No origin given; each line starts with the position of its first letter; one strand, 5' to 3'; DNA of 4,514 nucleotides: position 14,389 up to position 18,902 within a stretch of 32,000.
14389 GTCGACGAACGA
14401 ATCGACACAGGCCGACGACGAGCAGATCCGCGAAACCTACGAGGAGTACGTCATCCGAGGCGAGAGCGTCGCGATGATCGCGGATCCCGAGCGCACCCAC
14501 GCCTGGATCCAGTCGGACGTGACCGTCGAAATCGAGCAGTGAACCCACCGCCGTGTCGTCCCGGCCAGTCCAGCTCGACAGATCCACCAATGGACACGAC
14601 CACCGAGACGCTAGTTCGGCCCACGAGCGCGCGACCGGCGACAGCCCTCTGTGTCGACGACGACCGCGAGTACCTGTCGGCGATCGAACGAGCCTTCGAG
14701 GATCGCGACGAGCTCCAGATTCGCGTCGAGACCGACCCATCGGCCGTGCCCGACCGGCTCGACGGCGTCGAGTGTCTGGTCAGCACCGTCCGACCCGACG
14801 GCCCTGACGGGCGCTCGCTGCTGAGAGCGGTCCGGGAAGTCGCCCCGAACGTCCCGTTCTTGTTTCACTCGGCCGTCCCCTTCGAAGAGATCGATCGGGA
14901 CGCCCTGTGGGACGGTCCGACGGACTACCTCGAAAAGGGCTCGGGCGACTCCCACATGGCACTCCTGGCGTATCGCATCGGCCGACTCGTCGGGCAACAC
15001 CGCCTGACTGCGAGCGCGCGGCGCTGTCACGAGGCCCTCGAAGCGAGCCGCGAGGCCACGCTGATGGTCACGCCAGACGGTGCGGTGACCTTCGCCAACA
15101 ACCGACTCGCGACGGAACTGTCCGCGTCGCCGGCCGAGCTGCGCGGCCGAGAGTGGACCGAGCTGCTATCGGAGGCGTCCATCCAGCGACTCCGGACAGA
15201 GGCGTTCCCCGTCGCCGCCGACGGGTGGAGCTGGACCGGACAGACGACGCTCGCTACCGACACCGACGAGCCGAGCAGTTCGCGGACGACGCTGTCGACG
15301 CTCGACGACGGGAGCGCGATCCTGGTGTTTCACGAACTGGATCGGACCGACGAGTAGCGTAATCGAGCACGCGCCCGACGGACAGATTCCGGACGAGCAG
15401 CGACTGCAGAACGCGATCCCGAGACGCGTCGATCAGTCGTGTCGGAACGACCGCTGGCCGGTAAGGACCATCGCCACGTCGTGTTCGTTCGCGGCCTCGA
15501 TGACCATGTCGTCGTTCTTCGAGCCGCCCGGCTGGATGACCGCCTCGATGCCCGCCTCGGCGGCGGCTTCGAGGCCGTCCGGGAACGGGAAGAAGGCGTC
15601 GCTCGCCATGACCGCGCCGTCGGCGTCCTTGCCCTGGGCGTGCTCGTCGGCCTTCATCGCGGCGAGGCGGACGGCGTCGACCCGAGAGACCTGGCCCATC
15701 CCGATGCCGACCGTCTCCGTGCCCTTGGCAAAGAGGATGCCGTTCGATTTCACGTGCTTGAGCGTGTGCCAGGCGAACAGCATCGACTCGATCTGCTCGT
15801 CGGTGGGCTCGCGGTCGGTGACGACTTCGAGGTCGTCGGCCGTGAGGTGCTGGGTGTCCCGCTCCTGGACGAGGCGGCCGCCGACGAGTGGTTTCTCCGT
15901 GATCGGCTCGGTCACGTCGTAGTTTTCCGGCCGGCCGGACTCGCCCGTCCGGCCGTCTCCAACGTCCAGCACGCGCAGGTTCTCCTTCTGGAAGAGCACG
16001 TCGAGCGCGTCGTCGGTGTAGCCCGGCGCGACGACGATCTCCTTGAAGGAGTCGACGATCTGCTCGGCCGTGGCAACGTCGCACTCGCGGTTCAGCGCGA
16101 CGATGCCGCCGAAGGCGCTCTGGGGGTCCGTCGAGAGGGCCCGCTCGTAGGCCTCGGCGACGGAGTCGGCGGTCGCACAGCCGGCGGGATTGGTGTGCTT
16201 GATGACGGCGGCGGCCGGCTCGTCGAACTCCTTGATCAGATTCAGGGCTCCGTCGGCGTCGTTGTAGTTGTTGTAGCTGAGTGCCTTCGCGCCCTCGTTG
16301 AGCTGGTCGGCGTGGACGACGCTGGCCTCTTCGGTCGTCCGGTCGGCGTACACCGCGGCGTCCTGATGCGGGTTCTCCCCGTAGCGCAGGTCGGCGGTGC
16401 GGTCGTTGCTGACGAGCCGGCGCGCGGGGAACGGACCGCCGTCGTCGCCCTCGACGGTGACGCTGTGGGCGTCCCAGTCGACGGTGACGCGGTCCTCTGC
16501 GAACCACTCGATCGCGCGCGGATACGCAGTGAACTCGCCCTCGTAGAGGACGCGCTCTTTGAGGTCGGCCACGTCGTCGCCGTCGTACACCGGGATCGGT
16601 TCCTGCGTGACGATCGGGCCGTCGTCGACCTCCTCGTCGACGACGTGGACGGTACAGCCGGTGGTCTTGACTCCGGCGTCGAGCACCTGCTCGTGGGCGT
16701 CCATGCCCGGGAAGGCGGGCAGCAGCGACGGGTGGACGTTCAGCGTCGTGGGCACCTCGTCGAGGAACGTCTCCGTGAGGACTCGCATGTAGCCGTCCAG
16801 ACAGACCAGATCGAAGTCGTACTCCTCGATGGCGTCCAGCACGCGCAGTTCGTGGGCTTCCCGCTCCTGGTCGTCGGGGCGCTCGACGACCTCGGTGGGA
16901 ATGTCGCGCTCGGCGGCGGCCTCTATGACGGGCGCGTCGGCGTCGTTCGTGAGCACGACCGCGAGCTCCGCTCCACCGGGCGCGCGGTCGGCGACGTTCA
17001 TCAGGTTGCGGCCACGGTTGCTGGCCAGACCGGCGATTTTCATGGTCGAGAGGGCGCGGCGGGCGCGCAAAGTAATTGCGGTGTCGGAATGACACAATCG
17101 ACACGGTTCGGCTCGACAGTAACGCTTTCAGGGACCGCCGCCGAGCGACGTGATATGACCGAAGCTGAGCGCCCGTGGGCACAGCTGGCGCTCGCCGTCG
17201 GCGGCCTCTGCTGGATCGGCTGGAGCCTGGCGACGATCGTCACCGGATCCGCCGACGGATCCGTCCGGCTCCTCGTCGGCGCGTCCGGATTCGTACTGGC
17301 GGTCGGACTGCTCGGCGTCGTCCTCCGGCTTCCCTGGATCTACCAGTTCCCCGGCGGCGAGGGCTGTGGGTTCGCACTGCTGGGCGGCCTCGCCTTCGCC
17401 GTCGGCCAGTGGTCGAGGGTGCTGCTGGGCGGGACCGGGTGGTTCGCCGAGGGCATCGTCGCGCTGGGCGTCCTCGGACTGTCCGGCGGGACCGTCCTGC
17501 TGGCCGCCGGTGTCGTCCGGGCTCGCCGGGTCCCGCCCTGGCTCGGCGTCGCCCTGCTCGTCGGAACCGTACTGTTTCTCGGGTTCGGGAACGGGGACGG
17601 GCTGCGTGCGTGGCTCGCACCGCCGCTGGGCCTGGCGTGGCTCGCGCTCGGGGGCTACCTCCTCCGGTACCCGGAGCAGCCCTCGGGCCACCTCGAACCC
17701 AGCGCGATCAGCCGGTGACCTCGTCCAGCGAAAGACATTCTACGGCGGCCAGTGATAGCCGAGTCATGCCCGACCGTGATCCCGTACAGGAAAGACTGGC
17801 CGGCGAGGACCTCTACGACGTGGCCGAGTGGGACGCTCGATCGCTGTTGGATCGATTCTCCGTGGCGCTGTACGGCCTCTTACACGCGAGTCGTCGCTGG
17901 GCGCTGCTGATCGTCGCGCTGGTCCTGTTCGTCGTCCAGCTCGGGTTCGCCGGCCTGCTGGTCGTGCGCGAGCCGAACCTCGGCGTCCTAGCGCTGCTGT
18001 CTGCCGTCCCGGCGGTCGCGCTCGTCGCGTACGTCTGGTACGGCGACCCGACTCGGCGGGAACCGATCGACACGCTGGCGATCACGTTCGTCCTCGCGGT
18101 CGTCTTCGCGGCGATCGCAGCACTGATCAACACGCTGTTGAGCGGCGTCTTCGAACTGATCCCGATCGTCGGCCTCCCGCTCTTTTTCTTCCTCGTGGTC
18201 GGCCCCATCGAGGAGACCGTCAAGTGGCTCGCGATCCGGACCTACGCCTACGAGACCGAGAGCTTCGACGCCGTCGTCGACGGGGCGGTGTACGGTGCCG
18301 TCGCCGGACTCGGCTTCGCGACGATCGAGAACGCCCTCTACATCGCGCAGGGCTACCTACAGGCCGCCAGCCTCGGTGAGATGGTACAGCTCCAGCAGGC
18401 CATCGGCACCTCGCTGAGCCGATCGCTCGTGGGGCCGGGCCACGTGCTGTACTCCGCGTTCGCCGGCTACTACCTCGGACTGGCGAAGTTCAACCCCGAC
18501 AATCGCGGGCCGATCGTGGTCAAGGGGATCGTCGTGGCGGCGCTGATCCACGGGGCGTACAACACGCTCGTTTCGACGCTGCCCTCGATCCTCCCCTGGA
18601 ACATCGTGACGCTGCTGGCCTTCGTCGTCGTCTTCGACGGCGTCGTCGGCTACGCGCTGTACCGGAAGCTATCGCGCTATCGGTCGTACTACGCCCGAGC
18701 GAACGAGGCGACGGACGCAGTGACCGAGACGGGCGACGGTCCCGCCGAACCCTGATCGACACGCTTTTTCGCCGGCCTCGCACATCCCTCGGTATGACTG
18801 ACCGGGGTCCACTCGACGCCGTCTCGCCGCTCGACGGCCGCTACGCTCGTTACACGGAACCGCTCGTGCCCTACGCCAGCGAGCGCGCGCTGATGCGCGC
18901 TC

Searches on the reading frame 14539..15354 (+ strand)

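Call 52: search_protein_families(library=pfam, proteins=[window:14539-15354:+], max_evalue=0.001)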
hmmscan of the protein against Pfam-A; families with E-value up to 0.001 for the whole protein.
window:14539-15354:+ (272 aa): 3 families
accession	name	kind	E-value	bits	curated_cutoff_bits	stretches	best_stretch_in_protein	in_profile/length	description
PF08448.16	PAS_4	-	1.8e-07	31.8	23.1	1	167-264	1-99/110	PAS fold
PF00072.30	Response_reg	-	0.00057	20.5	30.2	1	37-138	2-104/111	Response regulator receiver domain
PF13426.13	PAS_9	-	0.00064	20.4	27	0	173-258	3-87/103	PAS domain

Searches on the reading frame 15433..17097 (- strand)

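Call 52: search_protein_families(library=pfam, proteins=[window:15433-17097:-], max_evalue=0.001)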
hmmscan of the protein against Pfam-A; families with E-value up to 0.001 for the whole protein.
window:15433-17097:- (554 aa): 2 families
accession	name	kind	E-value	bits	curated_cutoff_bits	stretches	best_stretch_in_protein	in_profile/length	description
PF01808.24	AICARFT_IMPCHas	-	1.1e-89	301.5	25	1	222-482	64-311/311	AICARFT/IMPCHase bienzyme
PF00551.24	Formyl_trans_N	-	3.2e-43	148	26.1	1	19-196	1-181/181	Formyl transferase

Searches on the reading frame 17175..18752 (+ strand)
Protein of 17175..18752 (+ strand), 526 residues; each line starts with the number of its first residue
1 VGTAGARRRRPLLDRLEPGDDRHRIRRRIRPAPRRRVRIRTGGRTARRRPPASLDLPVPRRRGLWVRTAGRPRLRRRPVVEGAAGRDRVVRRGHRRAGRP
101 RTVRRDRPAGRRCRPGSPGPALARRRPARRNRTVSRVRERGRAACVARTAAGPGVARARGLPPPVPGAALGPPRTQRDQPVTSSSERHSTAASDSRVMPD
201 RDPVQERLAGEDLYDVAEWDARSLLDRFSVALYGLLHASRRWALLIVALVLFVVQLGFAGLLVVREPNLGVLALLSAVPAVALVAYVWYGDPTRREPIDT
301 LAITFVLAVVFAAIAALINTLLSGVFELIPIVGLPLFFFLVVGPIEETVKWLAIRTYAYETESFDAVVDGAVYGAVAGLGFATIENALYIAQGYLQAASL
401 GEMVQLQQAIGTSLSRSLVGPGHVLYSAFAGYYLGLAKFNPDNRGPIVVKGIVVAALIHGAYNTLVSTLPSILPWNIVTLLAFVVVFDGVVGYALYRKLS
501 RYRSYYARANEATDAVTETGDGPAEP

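Call 52: search_protein_families(library=pfam, proteins=[window:17175-18752:+], max_evalue=0.001)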
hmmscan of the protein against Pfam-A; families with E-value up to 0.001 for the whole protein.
window:17175-18752:+ (526 aa): 1 family
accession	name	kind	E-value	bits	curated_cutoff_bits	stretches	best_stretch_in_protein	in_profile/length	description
PF13367.11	PrsW-protease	-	1e-42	146.4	23.5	1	296-487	1-193/196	PrsW family intramembrane metalloprotease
